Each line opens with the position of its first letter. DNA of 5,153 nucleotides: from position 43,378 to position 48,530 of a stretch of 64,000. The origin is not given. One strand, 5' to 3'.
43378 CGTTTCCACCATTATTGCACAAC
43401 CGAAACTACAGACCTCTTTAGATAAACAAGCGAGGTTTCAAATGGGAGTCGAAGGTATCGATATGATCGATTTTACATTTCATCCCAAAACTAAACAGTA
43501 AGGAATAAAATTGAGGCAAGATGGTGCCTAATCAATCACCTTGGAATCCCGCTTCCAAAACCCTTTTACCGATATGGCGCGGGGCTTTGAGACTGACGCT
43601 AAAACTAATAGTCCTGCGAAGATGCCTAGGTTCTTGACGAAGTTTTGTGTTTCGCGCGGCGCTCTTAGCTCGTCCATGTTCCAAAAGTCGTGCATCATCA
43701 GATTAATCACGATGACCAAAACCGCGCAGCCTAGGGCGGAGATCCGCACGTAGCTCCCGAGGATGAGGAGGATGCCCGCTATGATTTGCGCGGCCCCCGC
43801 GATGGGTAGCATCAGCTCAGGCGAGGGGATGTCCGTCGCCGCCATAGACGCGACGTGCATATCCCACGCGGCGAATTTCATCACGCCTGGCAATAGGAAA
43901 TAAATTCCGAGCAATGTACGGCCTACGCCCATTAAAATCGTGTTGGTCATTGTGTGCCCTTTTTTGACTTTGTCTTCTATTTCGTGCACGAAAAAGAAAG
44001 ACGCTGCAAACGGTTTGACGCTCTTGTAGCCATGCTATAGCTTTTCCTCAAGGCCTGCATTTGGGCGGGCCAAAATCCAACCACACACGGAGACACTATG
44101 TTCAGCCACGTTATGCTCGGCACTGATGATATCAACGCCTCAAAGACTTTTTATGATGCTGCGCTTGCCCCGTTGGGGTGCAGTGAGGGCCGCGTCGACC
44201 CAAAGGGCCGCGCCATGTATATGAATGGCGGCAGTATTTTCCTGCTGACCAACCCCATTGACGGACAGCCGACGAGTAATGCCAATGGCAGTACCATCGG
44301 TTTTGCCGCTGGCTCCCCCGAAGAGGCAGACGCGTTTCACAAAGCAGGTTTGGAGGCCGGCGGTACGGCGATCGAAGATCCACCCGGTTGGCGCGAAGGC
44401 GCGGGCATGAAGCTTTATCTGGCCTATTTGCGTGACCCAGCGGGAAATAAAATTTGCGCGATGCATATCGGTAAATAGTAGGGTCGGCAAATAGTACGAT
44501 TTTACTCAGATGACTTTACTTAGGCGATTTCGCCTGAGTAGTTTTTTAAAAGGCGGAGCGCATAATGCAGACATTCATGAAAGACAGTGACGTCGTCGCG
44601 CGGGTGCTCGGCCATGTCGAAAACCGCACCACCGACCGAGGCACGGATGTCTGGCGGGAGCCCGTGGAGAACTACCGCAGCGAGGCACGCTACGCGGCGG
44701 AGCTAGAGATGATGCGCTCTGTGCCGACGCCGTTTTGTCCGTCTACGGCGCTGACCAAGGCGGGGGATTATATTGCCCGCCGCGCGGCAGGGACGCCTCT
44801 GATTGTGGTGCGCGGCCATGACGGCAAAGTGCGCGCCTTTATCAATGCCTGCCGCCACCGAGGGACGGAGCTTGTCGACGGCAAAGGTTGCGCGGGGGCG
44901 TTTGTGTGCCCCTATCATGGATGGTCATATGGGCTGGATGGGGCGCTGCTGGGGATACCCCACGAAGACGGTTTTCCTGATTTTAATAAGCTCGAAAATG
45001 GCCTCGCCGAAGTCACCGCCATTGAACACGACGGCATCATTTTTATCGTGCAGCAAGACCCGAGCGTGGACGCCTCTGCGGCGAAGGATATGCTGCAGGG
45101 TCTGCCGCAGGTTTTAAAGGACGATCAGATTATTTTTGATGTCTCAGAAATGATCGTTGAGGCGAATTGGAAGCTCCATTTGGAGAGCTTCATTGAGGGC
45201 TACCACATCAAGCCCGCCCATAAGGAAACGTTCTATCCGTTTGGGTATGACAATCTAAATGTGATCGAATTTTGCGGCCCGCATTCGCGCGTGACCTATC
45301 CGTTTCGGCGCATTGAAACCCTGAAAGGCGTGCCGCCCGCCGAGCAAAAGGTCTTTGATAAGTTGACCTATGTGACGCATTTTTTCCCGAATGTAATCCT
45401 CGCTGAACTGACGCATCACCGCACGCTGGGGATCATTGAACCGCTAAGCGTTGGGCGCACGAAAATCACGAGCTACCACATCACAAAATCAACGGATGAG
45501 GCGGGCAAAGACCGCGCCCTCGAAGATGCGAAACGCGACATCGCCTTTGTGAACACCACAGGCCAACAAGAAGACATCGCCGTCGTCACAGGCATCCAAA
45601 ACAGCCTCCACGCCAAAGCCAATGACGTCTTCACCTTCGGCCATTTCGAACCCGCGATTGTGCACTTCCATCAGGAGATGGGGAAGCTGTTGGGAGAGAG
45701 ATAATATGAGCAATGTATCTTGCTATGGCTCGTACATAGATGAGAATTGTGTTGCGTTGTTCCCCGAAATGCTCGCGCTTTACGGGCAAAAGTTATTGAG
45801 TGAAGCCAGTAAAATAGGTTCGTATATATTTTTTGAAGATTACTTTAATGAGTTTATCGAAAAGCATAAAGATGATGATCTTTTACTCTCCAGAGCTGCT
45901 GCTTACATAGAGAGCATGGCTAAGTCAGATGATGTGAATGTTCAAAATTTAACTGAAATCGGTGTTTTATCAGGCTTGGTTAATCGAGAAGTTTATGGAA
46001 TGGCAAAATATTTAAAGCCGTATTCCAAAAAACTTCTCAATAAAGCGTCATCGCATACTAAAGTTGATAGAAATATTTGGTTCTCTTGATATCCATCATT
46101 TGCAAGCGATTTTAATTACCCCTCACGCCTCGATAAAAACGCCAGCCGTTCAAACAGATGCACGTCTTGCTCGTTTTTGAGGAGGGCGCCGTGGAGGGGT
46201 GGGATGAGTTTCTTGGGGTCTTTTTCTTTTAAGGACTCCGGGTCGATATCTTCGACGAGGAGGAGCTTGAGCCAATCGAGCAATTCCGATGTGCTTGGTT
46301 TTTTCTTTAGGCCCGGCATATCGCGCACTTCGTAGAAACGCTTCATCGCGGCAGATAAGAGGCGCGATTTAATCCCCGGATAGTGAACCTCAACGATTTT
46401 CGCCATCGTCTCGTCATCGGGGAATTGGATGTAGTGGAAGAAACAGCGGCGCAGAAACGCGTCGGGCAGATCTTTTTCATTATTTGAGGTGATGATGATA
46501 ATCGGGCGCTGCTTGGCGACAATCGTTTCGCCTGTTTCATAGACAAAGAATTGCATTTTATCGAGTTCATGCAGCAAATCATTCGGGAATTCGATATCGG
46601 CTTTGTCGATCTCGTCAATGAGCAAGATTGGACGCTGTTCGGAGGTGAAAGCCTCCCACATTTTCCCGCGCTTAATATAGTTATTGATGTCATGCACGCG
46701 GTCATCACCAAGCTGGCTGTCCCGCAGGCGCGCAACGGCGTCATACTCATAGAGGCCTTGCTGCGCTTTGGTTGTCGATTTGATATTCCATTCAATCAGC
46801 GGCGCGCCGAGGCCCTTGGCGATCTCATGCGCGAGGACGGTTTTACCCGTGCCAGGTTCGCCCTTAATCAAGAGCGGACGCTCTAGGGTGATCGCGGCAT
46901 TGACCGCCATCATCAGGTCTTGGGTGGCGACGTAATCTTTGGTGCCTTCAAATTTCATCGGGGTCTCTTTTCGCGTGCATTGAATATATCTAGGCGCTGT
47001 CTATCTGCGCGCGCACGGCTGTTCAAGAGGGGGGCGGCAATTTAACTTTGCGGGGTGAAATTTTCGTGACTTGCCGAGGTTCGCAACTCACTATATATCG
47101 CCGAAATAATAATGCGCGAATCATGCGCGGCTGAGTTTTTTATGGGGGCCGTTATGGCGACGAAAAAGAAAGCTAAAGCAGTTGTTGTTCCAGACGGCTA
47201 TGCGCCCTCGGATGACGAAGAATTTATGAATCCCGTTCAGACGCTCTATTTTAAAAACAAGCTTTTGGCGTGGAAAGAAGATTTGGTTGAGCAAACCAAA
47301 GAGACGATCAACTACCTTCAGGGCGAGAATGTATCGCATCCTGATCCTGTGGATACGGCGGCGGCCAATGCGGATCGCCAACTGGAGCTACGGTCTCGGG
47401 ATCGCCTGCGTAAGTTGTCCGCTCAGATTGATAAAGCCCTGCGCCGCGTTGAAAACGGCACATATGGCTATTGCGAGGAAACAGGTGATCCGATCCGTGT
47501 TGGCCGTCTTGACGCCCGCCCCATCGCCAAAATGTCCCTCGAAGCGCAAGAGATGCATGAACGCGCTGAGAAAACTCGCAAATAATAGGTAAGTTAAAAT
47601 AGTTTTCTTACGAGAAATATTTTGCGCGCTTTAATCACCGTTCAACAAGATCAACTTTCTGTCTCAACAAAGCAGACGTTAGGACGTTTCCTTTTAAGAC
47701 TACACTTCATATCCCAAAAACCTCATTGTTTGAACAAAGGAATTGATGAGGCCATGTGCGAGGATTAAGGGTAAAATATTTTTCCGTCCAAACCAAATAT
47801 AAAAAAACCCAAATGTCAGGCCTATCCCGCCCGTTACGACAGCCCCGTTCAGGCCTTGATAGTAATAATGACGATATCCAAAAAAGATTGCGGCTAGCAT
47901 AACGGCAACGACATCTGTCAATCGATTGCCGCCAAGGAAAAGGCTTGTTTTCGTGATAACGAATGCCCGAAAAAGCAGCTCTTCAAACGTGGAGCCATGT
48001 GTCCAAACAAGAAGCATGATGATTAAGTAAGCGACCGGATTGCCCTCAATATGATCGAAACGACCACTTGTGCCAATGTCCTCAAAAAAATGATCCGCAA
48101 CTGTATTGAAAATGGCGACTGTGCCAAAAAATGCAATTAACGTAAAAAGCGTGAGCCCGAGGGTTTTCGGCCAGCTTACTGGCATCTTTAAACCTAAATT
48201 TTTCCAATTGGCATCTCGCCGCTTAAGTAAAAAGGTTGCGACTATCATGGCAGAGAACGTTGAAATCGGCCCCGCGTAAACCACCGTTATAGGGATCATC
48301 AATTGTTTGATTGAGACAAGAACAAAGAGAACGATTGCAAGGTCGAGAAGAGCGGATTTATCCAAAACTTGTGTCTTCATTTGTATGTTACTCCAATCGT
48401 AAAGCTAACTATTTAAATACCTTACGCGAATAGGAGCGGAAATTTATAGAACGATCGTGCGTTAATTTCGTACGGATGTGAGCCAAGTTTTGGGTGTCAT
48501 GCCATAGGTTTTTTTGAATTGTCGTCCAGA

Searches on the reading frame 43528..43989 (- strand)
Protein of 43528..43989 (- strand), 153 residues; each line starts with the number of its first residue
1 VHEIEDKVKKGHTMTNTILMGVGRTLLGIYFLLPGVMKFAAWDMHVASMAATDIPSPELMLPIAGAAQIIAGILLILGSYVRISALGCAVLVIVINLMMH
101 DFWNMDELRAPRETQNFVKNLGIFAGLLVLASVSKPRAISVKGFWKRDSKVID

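Call 46: search_protein_families(library=pfam, proteins=[window:43528-43989:-], max_evalue=0.00001)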
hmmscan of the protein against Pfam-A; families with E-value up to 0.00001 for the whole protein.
window:43528-43989:- (153 aa): 2 families
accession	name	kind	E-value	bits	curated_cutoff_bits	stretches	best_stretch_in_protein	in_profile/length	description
PF07681.17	DoxX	-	2.8e-14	54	23.6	1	22-100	4-84/85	DoxX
PF07291.16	MauE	-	8.6e-06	26.5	27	1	18-96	3-84/128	Methylamine utilisation protein MauE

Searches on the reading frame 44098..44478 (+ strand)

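Call 46: search_protein_families(library=pfam, proteins=[window:44098-44478:+], max_evalue=0.00001)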
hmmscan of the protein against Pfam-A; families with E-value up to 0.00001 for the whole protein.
window:44098-44478:+ (126 aa): 1 family
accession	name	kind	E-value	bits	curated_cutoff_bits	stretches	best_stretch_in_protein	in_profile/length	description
PF00903.31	Glyoxalase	-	9.6e-07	29.7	20.6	1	3-120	3-120/121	Glyoxalase/Bleomycin resistance protein/Dioxygenase superfamily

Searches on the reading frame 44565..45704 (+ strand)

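Call 46: search_protein_families(library=pfam, proteins=[window:44565-45704:+], max_evalue=0.00001)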
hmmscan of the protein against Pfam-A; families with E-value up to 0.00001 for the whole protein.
window:44565-45704:+ (379 aa): 2 families
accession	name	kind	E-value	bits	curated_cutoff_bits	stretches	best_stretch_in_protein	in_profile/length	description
PF00848.25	Ring_hydroxyl_A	-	6.1e-19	69.2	24.9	1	198-376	14-206/208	Ring hydroxylating alpha subunit (catalytic domain)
PF00355.32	Rieske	-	1.2e-18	67.2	20.3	1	56-138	4-85/88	Rieske [2Fe-2S] domain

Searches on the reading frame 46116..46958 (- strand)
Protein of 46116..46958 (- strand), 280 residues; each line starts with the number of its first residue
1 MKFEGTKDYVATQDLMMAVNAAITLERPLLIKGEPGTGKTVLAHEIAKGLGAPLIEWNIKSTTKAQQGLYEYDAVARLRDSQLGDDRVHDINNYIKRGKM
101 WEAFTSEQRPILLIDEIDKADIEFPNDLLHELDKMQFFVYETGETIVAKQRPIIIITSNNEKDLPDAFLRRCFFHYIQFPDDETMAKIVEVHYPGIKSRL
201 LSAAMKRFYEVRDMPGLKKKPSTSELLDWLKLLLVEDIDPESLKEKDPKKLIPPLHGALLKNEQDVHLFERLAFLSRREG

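Call 78: search_protein_families(library=pfam, proteins=[window:46116-46958:-], max_evalue=0.000001)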
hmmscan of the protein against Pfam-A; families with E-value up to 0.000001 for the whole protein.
window:46116-46958:- (280 aa): 4 families
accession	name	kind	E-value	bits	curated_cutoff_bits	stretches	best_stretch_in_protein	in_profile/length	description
PF00004.35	AAA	-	2.8e-14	54.1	21.2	1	29-179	1-129/131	ATPase family associated with various cellular activities (AAA)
PF07728.20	AAA_5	-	8.2e-11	42.5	22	1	28-171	1-138/139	AAA domain (dynein-related subfamily)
PF13401.12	AAA_22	-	4e-07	30.9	27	1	27-135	6-107/130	AAA domain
PF07724.20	AAA_2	-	4e-07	30.7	27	1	30-165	7-130/166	AAA domain (Cdc48 subfamily)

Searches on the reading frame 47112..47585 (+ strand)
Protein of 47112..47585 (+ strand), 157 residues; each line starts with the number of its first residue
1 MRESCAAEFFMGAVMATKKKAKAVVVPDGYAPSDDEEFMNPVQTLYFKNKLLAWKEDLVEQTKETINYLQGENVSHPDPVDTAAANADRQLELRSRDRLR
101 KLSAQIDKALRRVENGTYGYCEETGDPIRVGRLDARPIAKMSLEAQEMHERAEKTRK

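Call 78: search_protein_families(library=pfam, proteins=[window:47112-47585:+], max_evalue=0.000001)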
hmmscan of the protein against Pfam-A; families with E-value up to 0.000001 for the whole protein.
window:47112-47585:+ (157 aa): 2 families
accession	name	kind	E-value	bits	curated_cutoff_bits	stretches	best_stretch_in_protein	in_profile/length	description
PF21157.2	DksA_N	-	1.7e-23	83.1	27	1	43-113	1-71/71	DnaK suppressor protein DksA, N-terminal domain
PF01258.23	zf-dskA_traR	-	2.6e-08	34.1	24.9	1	116-151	1-36/36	Prokaryotic dksA/traR C4-type zinc finger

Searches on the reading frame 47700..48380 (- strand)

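Call 78: search_protein_families(library=pfam, proteins=[window:47700-48380:-], max_evalue=0.000001)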
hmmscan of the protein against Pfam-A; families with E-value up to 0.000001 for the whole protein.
window:47700-48380:- (226 aa): 1 family
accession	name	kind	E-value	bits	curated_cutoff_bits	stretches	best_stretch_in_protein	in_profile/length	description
PF02517.21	Rce1-like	-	7.4e-12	45.8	22.4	1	117-214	3-92/93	Type II CAAX prenyl endopeptidase Rce1-like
